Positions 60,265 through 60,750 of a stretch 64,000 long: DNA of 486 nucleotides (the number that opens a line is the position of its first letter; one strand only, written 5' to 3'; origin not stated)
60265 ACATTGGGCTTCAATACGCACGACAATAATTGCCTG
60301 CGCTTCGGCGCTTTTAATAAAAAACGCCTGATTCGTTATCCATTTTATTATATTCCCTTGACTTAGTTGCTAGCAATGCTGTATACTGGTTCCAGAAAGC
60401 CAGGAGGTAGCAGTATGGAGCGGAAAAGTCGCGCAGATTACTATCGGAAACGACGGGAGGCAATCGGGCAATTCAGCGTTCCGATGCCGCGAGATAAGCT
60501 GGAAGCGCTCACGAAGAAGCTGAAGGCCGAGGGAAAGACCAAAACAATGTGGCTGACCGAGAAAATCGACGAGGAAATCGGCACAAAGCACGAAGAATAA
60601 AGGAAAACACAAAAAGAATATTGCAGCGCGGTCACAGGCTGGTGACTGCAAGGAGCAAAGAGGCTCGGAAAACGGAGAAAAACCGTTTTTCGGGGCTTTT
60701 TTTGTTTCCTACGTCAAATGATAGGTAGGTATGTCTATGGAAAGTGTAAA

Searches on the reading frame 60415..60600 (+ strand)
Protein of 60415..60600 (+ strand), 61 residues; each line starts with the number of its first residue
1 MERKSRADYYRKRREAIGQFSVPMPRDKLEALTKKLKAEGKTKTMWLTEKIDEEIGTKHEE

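Call 13: search_protein_families(library=pfam, proteins=[window:60415-60600:+], max_evalue=0.01)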
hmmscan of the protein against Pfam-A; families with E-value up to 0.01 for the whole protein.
window:60415-60600:+ (61 aa): 0 families

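Call 20: find_homologous_proteins(query=window:60415-60600:+, max_evalue=0.01)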
Query window:60415-60600:+ (61 aa): 3 proteins with E <= 0.01 among 3 candidates.
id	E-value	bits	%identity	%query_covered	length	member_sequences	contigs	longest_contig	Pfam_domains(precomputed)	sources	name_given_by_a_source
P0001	3.5e-32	125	100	100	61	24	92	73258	-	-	-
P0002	2.7e-17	79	70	89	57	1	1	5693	-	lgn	-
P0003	8.5e-17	77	68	92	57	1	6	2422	-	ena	-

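Call 21: find_encoding_contigs(protein=P0001, flank=10000, max_places=10)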
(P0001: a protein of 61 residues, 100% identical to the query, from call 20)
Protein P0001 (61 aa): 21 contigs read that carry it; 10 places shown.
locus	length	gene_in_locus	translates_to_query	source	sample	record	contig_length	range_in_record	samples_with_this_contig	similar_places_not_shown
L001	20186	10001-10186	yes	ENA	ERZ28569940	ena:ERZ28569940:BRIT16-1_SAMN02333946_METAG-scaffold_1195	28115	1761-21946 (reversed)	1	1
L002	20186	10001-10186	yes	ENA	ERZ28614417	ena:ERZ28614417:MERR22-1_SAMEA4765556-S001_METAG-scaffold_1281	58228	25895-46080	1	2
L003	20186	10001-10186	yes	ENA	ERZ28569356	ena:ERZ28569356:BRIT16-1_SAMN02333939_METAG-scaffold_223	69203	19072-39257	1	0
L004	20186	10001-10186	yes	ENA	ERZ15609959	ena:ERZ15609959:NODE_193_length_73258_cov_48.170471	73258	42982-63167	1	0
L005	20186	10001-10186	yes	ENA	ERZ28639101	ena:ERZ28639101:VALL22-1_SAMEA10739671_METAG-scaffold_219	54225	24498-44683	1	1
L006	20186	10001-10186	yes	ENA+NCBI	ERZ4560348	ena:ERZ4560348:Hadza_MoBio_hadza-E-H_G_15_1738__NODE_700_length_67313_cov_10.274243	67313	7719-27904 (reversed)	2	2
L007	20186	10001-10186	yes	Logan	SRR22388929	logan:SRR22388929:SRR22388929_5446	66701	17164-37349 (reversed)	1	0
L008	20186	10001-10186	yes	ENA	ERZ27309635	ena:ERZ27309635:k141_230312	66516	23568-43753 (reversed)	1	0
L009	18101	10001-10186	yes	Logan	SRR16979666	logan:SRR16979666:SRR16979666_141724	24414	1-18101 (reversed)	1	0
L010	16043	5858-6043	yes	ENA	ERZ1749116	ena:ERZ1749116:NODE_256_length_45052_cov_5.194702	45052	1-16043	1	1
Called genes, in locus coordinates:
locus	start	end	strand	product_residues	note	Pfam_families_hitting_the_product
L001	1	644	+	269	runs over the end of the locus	-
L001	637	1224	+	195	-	-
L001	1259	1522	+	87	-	-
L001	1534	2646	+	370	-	PF13306:LRR_5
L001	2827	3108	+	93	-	-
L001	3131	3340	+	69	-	-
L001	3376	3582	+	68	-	PF16938:Phage_holin_Dp1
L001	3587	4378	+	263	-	PF01510:Amidase_2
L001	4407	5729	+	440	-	PF27197:YomX_C (weak)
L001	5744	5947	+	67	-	-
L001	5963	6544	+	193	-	-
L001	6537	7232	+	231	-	-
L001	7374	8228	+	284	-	-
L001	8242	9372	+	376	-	-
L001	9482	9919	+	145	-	PF27376:YomN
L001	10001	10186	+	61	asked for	-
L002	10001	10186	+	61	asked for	-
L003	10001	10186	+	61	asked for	-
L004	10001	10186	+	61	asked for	-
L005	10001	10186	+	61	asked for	-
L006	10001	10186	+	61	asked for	-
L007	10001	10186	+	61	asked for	-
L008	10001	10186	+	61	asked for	-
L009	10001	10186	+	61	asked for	-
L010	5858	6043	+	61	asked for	-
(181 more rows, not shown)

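Call 22: find_encoding_contigs(protein=P0002, flank=6000, max_places=6)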
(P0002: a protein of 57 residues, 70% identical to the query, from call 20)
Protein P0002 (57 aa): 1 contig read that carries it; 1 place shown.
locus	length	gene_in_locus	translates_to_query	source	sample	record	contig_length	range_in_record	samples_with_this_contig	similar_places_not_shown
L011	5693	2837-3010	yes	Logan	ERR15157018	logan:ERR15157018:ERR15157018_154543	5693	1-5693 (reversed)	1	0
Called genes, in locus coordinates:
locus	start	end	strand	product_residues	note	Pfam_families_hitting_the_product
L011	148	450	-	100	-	-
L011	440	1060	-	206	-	-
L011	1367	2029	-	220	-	-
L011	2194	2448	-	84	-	-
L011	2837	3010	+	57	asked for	-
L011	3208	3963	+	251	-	PF02498:Bro-N, PF10552:ORF6C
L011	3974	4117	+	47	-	-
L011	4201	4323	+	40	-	-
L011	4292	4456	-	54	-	-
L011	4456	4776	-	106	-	-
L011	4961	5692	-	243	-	?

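Call 23: find_encoding_contigs(protein=P0003, flank=6000, max_places=6)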
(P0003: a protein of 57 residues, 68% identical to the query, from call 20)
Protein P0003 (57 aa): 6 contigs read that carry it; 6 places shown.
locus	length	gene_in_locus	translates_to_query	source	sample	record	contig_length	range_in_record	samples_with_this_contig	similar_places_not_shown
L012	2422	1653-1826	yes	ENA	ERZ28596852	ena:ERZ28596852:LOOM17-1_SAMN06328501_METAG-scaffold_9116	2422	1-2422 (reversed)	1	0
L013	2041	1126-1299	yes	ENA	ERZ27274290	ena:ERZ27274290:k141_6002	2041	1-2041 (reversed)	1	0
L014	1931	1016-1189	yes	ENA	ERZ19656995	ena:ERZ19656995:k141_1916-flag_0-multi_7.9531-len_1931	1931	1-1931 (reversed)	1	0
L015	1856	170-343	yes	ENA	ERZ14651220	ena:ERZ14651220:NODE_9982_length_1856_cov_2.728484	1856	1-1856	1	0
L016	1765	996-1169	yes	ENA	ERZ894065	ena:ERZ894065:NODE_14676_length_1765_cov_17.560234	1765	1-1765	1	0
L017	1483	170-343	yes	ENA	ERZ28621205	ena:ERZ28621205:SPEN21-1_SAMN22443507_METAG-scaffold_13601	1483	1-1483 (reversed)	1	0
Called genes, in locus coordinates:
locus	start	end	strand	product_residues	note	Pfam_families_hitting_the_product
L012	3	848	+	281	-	?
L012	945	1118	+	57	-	-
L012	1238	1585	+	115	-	PF10543:ORF6N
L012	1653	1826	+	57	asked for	-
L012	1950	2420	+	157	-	?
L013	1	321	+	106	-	?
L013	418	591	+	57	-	-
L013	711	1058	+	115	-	PF10543:ORF6N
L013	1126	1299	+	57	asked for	-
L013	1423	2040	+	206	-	?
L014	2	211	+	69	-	?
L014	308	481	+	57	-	-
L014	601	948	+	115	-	PF10543:ORF6N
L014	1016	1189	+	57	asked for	-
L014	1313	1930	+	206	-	?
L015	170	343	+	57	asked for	-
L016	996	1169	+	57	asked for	-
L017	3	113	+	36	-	?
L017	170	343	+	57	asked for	-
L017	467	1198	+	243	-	PF10543:ORF6N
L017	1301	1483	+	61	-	?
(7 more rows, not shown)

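Call 47: search_solved_structures(query=A3, max_evalue=10, show_alignments=2)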
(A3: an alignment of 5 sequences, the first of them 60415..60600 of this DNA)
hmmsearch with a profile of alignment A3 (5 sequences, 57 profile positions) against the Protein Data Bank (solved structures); distinct sequences matched with E-value up to 10: 18.
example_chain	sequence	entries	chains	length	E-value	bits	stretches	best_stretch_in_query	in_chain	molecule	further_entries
3v9p_A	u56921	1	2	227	0.2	15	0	4-37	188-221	Thymidylate kinase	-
6yw5_00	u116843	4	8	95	0.23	14.8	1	11-53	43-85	mS47 | IF1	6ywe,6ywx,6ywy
6qbi_A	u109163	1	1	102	0.26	14.6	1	25-50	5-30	Surface protein, mlp lipoprotein family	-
6r17_A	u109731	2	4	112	0.43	13.9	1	21-55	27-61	Synaptonemal complex central element protein 2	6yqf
7z3k_AAA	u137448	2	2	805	0.89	12.9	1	25-46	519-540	Isoform 2 of Ectonucleotide pyrophosphatase/phosphodiesterase family member 2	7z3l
9ftn_A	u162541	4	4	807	0.9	12.9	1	25-46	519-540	Isoform 2 of Ectonucleotide pyrophosphatase/phosphodiesterase family member 2 | Isoform 2 of Autotaxin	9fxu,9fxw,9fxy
2xr9_A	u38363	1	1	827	0.93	12.8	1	25-46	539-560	ECTONUCLEOTIDE PYROPHOSPHATASE/PHOSPHODIESTERASE FAMILY MEMBER 2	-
5dlv_A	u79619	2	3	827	0.93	12.8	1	25-46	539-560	Ectonucleotide pyrophosphatase/phosphodiesterase family member 2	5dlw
5s9l_A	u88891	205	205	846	0.96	12.8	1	25-46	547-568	Isoform 2 of Ectonucleotide pyrophosphatase/phosphodiesterase family member 2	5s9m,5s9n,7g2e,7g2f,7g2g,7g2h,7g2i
8c4w_A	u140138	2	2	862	0.97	12.7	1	25-46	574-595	Ectonucleotide pyrophosphatase/phosphodiesterase family member 2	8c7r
9ent_A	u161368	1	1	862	0.97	12.7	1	25-46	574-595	Ectonucleotide pyrophosphatase/phosphodiesterase family member 2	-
2e2e_A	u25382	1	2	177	1.2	12.4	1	5-46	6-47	Formate-dependent nitrite reductase complex nrfG subunit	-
6t6r_A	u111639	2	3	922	1.3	12.3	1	6-25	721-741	Endoplasmic reticulum aminopeptidase 1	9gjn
9gjs_A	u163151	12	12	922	1.3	12.3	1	6-25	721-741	Endoplasmic reticulum aminopeptidase 1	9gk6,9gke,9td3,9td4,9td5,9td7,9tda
7z0n_AAA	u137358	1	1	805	1.4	12.2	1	25-46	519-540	Isoform 2 of Ectonucleotide pyrophosphatase/phosphodiesterase family member 2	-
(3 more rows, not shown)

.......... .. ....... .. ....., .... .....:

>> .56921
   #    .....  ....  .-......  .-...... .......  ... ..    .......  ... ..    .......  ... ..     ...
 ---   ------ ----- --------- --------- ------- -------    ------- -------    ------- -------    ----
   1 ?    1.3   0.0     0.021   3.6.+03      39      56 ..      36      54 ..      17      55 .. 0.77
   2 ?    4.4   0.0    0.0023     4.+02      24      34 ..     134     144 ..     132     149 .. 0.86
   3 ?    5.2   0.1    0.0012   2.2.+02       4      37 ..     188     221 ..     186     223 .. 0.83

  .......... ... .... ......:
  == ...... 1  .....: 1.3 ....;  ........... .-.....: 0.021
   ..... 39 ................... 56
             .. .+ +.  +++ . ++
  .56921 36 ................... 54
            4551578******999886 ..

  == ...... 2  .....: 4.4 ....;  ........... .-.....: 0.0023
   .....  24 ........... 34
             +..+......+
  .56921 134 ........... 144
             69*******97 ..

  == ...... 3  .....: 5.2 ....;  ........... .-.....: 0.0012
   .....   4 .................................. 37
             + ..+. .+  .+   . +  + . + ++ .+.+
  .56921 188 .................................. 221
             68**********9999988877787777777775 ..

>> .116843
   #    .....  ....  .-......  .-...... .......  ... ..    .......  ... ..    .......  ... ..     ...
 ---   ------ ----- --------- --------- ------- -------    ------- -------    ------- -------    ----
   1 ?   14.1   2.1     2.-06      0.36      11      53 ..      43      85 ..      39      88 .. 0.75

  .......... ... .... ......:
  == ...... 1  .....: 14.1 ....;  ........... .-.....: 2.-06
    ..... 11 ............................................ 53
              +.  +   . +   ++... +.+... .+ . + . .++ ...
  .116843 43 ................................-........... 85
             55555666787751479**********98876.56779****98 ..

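Call 48: search_protein_families(library=pfam, alignment_id=A3, max_evalue=10)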
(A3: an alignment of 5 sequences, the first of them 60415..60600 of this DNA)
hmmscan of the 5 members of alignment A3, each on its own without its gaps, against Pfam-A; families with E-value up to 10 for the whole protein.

A. member 1, window:60415-60600:+ (61 aa): 1 family
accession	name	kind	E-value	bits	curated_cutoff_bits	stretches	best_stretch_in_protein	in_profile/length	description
PF20392.3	DUF6687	-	0.09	12.3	27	1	22-53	253-284/339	Family of unknown function (DUF6687)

B. families by the number of members that match (of 5 scanned): 3 families
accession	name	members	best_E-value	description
PF10723.15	RepB-RCR_reg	1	0.0023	Replication regulatory protein RepB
PF20392.3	DUF6687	1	0.09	Family of unknown function (DUF6687)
PF09188.15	DUF1951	1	0.12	Domain of unknown function (DUF1951)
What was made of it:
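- On Ribbon-helix-helix (Arc/MetJ/CopG) superfamily: No Pfam hit for the window protein; one homologue hits RepB-RCR_reg at 0.0023 (calls 13, 48).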

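Call 55: predict_structure(protein=window:60415-60600:+)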
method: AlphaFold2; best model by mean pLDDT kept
length: 61 residues; sequences in the alignment: 1
mean_pLDDT: 80.8   pTM: 0.55
mean pLDDT of the five models: 80.8, 77.6, 77.1, 76.4, 59.3
residues with pLDDT >= 90: 7; 70-90: 45; 50-70: 7; < 50: 2
segments of 3 or more residues with pLDDT < 50: none
pLDDT, mean of each block of 10 residues (from residue 1): 70 82 83 90 87 76 49
secondary structure, 60 per line:
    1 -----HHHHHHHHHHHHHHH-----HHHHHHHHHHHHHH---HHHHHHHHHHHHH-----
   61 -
elements in order: H6-20 H26-39 H43-55

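Call 58: fold_search(model_id=the predicted structure, library=pdb)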
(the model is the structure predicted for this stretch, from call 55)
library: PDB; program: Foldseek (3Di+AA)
matches with E <= 10: 2; with E <= 0.001: 0
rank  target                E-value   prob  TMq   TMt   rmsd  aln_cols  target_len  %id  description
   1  2mu2_MODEL_1_A        3.5e+00  0.05  0.27  0.25   9.2        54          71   20  NMR structure of the cap domain of NP_346487.1, a putative phosphoglycolate phosphatase from Streptococcus pne (released 2014-09-24)
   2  5izs_A                8.1e+00  0.04  0.28  0.23   8.3        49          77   18  De novo design of protein homo-oligomers with modular hydrogen bond network-mediated specificity (released 2016-05-25)

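Call 69: search_protein_representatives(alignment_id=A4)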
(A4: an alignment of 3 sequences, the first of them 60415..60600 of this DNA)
Query: 3 sequences, 57 profile positions. Proteins with E-value up to 0.001 (for the whole library): 124; up to 1e-10: 42; up to 1e-30: 0. The best 124 are listed.
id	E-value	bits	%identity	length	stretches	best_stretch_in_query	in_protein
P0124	2.6e-26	107.3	-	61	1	1-57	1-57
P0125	3.6e-22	94.1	-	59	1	3-56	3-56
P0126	2.5e-20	88.2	-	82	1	1-57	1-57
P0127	8.9e-20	86.4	-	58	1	4-56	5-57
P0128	2.0e-19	85.3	-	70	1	3-55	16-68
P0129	1.2e-18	82.8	-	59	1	1-57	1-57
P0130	1.2e-17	79.6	-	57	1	1-57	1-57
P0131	2.1e-17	78.8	-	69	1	2-57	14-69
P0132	4.3e-17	77.8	-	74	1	1-56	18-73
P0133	2.4e-16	75.4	-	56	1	4-56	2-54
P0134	2.8e-16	75.2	-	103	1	12-56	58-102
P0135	5.0e-16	74.4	-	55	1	1-54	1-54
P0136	5.6e-16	74.2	-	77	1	1-56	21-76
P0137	1.2e-15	73.2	-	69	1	11-57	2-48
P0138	2.4e-15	72.2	-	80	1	4-57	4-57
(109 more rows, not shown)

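Call 72: search_solved_structures(query=A6, max_evalue=10, show_alignments=3)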
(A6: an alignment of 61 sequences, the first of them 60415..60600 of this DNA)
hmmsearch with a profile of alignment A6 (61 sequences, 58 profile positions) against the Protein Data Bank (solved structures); distinct sequences matched with E-value up to 10: 7.
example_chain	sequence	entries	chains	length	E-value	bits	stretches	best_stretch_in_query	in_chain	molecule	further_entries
1p94_A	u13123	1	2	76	0.074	16.4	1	16-57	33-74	plasmid partition protein ParG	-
2kel_A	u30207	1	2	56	0.19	15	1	12-57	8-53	Uncharacterized protein 56B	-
6qbi_A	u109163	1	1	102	0.39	14.1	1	25-51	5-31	Surface protein, mlp lipoprotein family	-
4hv0_A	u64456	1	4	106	0.42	13.9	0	15-51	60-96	AvtR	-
3ghj_A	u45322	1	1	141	0.61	13.4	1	16-42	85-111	Putative integron gene cassette protein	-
6yvh_H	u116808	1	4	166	0.91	12.9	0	41-53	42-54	Eukaryotic initiation factor 4A-III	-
4pn8_A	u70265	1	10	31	1.4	12.2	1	31-56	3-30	CC-Pent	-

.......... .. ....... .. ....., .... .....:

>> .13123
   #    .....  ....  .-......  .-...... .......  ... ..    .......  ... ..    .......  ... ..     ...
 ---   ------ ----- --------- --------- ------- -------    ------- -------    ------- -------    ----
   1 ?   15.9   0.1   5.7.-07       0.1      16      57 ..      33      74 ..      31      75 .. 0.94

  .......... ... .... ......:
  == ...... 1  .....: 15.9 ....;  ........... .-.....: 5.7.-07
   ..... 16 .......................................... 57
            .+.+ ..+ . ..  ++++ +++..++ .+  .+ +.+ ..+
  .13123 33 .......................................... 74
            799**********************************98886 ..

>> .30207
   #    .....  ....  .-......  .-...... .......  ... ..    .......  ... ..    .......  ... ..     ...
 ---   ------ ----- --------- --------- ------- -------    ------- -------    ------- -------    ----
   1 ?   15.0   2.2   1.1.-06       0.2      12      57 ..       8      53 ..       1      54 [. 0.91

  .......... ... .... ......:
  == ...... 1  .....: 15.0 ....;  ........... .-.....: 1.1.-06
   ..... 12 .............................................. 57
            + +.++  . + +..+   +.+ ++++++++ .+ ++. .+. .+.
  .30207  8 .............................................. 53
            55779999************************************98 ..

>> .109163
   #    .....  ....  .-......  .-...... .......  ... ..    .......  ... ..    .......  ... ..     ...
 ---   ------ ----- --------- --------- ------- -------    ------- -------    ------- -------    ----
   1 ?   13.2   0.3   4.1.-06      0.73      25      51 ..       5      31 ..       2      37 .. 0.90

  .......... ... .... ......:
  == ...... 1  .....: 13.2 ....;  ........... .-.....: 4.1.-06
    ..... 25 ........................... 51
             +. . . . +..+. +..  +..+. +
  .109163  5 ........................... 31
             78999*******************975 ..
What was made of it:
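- On Ribbon-helix-helix (Arc/MetJ/CopG) superfamily: The top PDB profile hits are ParG, SvtR and AvtR at E = 0.07-0.4 (call 72).
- All three are RHH proteins, and the matches are in register (call 72). E-values against PDB sequences are 0.07-0.4 (call 72).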

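Call 78: predict_structure(alignment_id=A6)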
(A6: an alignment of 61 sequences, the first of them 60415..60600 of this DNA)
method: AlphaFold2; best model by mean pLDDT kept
length: 61 residues; sequences in the alignment: 61
mean_pLDDT: 84.1   pTM: 0.52
mean pLDDT of the five models: 84.1, 84.0, 83.0, 81.1, 80.5
residues with pLDDT >= 90: 30; 70-90: 21; 50-70: 9; < 50: 1
segments of 3 or more residues with pLDDT < 50: none
pLDDT, mean of each block of 10 residues (from residue 1): 71 84 93 95 92 74 48
secondary structure, 60 per line:
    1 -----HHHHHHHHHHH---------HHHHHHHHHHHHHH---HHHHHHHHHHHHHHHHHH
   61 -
elements in order: H6-16 H26-39 H43-60
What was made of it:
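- On Ribbon-helix-helix (Arc/MetJ/CopG) superfamily: The AlphaFold model with a 61-sequence alignment (pLDDT 84) has an extended segment at 17-25, a helix at 26-39 and a helix at 43-60, plus an extra N-terminal helix at 6-16 (call 78).
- The AlphaFold model with the alignment (pLDDT 84) shows an extended segment followed by two helices (call 78).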

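Call 81: find_related_loci(query=A3, collection=genome_contigs, flank=6000)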
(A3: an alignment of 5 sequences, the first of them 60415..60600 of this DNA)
Query A3 (61 aa) in genome_contigs; peptide patterns used: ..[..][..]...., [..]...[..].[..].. (x = any residue, [..] = any of these).
109 stretches matched a pattern; 56 encode a relative of the query (tblastn E <= 1e-3); 56 distinct loci.
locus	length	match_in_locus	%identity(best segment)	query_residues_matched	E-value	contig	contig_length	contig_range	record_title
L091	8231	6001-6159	77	4-56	6e-24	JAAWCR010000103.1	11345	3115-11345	MAG: Lawsonibacter sp. isolate ABMPRH_161_5 k141_487636, whole genome shotgun sequence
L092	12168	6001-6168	68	1-56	3e-23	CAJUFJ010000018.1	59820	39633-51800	MAG TPA_asm: uncultured Oscillospiraceae bacterium isolate MGBC131434 genome assembly, contig: MGBC131434.18, whole geno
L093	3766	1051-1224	66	1-58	4e-23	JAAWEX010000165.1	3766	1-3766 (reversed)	MAG: Lawsonibacter sp. isolate ABMPRH_161_6 SL341419_scaffold_26705, whole genome shotgun sequence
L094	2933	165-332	70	1-56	5e-23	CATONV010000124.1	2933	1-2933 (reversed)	MAG TPA_asm: uncultured Oscillospiraceae bacterium isolate MGG25090_1680015468 genome assembly, contig: NODE_20413_lengt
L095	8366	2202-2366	71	4-58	6e-23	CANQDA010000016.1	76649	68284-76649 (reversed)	MAG: uncultured Lachnospiraceae bacterium isolate Lapin-003-2__bin22 genome assembly, contig: Lapin-003-2__NODE_302_leng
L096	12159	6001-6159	74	4-56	8e-23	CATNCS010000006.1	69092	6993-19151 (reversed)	MAG TPA_asm: uncultured Oscillospiraceae bacterium isolate MGG24285_1680015495 genome assembly, contig: SRR10593851_280,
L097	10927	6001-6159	72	4-56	8e-23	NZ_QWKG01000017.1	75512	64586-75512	Colidextribacter sp. OB.20 Scaffold11_1, whole genome shotgun sequence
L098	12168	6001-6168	68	1-56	2e-22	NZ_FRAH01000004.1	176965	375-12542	Anaerotignum lactatifermentans DSM 14214, whole genome shotgun sequence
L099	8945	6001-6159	72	4-56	2e-22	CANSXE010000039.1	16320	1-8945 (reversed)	MAG TPA_asm: uncultured Firmicutes bacterium isolate SRR15510216_bin.28_metawrap_v1.3_MAG genome assembly, contig: NODE.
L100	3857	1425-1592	70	1-56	2e-22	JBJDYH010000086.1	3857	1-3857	MAG: Faecousia sp. isolate LOHA11_bin.003 NODE_15344_length_3857_cov_6.202262, whole genome shotgun sequence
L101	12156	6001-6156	73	5-56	2e-22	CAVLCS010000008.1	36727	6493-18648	Bulleidia sp. isolate G02639-L1_cleanbin_000005 genome assembly, contig: Spades_G02639-L1_contig_380, whole genome shotg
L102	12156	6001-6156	75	5-56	9e-22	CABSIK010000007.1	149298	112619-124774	MAG TPA_asm: uncultured Clostridia bacterium isolate MGYG-HGUT-02623 genome assembly, contig: GUT_GENOME155703_7, whole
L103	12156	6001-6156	69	5-56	2e-21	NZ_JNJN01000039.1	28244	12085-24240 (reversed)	Agathobaculum desmolans ATCC 43058 T363DRAFT_scaffold00038.38_C, whole genome shotgun sequence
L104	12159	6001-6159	70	4-56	2e-21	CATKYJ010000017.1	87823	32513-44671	MAG TPA_asm: uncultured Acetatifactor sp. isolate MGG03606_1680015490 genome assembly, contig: ERR2844015_841, whole gen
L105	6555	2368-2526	66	4-56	5e-21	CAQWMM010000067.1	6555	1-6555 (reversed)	MAG TPA_asm: uncultured Firmicutes bacterium isolate MGBC125362 genome assembly, contig: MGBC125362.67, whole genome sho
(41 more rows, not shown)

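Call 82: fold_search(model_id=the predicted structure, library=pdb)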
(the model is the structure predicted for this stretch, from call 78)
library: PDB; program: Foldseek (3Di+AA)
matches with E <= 10: 1; with E <= 0.001: 0
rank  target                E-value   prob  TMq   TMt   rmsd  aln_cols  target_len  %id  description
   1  5x3t_E                7.6e+00  0.15  0.48  0.48   1.8        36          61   17  VapBC from Mycobacterium tuberculosis (released 2017-06-07)
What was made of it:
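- On Ribbon-helix-helix (Arc/MetJ/CopG) superfamily: Foldseek gave only VapB 5x3t at E = 7.6 (call 82).
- Foldseek found nothing significant (calls 58, 82).
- Tried and rejected: Structure: the single-sequence AlphaFold model and both Foldseek searches gave no significant fold match (calls 55, 58, 82).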

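Call 101: search_protein_families(library=phrogs, proteins=[window:60415-60600:+], max_evalue=0.01)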
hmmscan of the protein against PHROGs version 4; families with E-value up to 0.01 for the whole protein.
window:60415-60600:+ (61 aa): 1 family
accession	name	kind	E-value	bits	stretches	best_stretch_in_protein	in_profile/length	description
phrog_3896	-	unknown function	2e-20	73.6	1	3-58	6-61/62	-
